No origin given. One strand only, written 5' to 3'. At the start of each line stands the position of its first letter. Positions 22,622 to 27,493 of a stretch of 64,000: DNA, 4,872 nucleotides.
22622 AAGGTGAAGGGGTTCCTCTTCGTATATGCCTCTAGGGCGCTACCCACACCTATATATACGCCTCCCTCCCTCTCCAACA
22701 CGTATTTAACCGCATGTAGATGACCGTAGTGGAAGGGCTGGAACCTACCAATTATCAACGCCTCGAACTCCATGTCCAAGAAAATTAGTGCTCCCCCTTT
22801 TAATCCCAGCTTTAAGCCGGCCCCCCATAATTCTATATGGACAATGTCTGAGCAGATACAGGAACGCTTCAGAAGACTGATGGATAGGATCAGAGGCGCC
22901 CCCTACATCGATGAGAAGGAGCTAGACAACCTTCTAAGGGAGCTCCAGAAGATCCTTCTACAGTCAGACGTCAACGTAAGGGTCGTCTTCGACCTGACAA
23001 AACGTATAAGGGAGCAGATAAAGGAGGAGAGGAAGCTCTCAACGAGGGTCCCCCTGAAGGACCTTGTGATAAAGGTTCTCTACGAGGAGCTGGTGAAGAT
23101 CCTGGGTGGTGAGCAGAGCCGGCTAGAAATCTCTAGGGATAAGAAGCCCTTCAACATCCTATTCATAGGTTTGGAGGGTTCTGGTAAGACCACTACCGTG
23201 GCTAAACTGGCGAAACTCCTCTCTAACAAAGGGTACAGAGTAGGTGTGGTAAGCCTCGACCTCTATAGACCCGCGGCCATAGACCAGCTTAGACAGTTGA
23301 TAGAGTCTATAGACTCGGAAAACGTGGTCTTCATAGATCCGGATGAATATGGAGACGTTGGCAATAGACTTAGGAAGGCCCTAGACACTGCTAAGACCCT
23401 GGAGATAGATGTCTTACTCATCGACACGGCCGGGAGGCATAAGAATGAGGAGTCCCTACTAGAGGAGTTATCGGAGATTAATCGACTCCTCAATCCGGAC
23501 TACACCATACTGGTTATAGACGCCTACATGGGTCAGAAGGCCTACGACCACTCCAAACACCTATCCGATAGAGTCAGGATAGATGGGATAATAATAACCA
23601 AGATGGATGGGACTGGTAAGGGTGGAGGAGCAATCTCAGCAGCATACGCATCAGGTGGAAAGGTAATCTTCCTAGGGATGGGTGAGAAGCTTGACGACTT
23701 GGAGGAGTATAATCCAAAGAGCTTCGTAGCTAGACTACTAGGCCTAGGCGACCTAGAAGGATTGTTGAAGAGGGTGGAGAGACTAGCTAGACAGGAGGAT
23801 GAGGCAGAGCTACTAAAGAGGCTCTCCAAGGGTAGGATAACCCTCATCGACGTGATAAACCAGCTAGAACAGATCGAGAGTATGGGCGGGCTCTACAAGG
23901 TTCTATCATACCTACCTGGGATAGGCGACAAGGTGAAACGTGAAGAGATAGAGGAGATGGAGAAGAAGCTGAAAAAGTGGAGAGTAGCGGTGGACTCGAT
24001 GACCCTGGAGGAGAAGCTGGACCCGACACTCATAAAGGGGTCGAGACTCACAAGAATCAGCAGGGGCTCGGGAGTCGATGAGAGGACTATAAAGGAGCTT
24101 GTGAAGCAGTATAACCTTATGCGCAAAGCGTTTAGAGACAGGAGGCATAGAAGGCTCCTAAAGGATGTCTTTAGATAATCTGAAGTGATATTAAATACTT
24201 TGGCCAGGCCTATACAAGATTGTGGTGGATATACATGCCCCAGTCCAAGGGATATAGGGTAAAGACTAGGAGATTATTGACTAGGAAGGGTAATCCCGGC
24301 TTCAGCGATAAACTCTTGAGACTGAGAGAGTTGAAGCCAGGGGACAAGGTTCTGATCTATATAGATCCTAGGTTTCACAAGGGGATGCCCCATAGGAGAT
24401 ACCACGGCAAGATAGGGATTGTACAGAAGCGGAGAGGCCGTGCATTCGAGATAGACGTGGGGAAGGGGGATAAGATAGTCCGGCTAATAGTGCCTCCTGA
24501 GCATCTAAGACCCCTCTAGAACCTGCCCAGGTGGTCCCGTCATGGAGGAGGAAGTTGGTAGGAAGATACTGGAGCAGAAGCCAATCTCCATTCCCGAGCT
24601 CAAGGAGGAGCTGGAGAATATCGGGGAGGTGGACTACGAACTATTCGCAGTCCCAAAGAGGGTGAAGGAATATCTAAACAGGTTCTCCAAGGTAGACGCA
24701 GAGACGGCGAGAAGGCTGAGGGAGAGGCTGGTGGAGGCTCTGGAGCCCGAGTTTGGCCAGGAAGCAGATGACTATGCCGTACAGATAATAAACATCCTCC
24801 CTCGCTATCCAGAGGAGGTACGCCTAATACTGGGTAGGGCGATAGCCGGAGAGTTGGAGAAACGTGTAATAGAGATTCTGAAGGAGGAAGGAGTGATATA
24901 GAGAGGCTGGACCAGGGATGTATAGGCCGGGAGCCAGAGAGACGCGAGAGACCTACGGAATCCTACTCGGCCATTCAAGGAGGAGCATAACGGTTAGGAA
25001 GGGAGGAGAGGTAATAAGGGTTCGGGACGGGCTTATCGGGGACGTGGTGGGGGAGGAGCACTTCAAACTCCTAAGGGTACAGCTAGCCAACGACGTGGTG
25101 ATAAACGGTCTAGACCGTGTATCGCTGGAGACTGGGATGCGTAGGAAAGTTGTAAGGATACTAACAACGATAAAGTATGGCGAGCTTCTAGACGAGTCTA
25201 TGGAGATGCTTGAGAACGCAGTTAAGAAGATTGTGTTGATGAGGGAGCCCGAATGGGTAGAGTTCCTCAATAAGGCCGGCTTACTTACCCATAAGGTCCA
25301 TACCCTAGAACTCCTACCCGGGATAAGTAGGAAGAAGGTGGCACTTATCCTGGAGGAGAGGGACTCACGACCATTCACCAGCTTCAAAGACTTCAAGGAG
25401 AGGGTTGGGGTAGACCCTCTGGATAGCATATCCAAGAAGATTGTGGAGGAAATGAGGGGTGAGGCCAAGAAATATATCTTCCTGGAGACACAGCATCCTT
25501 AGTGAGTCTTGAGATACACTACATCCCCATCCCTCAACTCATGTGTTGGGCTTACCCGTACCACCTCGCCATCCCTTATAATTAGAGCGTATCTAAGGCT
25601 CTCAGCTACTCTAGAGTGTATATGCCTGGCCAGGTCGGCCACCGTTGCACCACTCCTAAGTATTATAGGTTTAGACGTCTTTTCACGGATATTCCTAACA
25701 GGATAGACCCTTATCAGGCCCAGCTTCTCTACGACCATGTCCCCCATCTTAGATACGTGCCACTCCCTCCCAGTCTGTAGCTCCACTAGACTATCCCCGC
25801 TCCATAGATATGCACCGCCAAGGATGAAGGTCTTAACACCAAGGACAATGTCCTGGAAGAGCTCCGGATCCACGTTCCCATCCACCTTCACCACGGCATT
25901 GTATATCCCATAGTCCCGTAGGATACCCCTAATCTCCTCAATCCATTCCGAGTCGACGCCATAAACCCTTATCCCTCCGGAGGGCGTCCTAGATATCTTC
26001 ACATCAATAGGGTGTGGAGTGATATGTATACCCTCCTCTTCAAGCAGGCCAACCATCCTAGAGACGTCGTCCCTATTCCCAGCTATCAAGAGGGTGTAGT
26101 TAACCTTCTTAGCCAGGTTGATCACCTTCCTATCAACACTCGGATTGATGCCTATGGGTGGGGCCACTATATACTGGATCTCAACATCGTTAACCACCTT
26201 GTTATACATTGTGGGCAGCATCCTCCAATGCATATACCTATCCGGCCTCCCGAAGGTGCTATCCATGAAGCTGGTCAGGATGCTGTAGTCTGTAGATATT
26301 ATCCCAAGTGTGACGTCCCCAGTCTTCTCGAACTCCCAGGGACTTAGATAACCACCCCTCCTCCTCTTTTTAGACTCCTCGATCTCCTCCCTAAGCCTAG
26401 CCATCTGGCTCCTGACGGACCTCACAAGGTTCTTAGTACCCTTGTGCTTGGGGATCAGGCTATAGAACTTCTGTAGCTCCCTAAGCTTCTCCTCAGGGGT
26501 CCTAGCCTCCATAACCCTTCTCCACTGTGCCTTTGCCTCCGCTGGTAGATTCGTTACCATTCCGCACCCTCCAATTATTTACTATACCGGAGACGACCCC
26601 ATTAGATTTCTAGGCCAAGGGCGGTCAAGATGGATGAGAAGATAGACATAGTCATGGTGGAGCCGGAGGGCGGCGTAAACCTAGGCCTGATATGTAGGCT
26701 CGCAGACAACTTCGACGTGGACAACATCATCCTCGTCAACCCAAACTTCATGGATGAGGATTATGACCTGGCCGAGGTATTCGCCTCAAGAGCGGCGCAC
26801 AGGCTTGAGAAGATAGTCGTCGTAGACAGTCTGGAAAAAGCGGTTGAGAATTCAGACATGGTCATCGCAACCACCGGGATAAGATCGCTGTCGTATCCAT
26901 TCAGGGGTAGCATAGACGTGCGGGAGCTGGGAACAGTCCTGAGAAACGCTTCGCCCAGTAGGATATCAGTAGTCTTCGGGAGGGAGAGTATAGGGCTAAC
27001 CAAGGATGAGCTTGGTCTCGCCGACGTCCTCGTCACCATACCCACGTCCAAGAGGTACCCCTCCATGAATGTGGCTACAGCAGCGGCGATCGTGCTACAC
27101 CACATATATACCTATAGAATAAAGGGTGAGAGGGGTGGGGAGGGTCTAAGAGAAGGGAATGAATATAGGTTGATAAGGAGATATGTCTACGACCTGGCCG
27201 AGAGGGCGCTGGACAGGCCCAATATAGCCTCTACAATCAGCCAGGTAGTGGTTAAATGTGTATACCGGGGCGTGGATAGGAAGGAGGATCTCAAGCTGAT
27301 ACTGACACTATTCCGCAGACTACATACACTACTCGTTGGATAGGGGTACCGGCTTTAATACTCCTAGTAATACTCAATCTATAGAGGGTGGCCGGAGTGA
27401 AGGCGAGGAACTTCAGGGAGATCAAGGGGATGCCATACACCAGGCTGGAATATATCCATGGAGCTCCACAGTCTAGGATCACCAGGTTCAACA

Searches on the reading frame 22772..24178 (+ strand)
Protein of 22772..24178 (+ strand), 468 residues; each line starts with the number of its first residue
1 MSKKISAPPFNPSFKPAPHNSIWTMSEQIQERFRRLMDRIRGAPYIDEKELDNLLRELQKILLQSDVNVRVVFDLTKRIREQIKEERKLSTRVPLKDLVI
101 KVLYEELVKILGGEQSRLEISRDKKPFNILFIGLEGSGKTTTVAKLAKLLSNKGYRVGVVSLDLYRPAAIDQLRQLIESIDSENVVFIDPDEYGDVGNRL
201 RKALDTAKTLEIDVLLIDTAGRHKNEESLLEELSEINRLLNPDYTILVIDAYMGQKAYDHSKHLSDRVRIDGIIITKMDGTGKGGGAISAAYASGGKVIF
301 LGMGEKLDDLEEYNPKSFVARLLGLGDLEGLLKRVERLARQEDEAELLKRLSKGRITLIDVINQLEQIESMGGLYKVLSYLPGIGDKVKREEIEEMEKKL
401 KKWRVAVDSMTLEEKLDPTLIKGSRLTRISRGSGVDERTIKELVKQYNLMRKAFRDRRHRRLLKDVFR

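Call 72: search_protein_families(library=pfam, proteins=[window:22772-24178:+], max_evalue=0.00001)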
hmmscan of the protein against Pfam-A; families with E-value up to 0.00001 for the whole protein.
window:22772-24178:+ (468 aa): 9 families
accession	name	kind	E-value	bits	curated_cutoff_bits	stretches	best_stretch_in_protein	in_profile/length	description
PF00448.28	SRP54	-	2.6e-62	210.4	22.7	1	127-324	2-196/196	SRP54-type protein, GTPase domain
PF02978.25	SRP_SPB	-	5.2e-24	84.9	27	1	356-453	2-90/91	Signal peptide binding domain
PF02881.24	SRP54_N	-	9.8e-15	55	22.4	1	30-107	2-75/75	SRP54-type protein, helical bundle domain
PF13401.12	AAA_22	-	4.8e-08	33.8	27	1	129-239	8-110/130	AAA domain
PF01656.29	CbiA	-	1.6e-07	31.8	25.4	1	136-280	9-85/125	CobQ/CobB/MinD/ParA nucleotide binding domain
PF00004.35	AAA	-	6.7e-07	30.3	21.2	0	129-189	1-64/131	ATPase family associated with various cellular activities (AAA)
PF02492.25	cobW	-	1.2e-06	28.7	20.7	1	132-281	6-156/180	CobW/HypB/UreG, nucleotide-binding domain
PF20720.3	nSTAND3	-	3.5e-06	27.2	27.2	0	129-189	20-72/155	Novel STAND NTPase 3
PF03308.22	MeaB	-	9.6e-06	25.2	23.1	0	131-227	38-141/273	Methylmalonyl Co-A mutase-associated GTPase MeaB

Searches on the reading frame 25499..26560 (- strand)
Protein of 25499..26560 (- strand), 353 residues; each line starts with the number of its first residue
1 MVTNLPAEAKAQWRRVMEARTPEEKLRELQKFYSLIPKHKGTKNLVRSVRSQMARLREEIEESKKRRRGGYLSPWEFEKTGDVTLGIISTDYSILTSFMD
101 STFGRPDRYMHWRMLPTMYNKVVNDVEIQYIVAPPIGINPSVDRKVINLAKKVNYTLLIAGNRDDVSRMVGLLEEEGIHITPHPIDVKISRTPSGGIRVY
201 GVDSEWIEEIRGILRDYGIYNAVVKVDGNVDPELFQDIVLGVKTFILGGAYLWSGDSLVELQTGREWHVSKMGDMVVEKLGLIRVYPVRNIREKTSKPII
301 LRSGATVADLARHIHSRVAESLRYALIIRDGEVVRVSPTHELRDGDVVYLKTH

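Call 72: search_protein_families(library=pfam, proteins=[window:25499-26560:-], max_evalue=0.00001)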
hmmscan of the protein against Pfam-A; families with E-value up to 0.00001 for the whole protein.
window:25499-26560:- (353 aa): 1 family
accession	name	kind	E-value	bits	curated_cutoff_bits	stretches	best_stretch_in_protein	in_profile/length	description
PF02824.27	TGS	-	1.4e-10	41.4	22.2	1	298-351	10-59/60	TGS domain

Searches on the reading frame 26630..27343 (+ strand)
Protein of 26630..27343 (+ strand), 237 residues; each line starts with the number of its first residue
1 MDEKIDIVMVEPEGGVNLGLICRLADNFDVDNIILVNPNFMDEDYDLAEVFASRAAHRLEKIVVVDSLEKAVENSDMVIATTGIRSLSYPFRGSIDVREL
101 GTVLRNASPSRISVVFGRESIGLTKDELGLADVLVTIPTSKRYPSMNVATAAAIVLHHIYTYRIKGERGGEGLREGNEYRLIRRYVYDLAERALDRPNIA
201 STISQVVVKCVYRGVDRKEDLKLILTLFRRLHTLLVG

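Call 73: search_protein_families(library=pfam, proteins=[window:26630-27343:+], max_evalue=0.00001)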
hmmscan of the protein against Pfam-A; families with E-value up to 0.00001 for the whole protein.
window:26630-27343:+ (237 aa): 1 family
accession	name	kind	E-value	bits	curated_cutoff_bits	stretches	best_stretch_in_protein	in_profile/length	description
PF00588.24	SpoU_methylase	-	2.1e-25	89.9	29.7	1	6-157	3-142/142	SpoU rRNA Methylase family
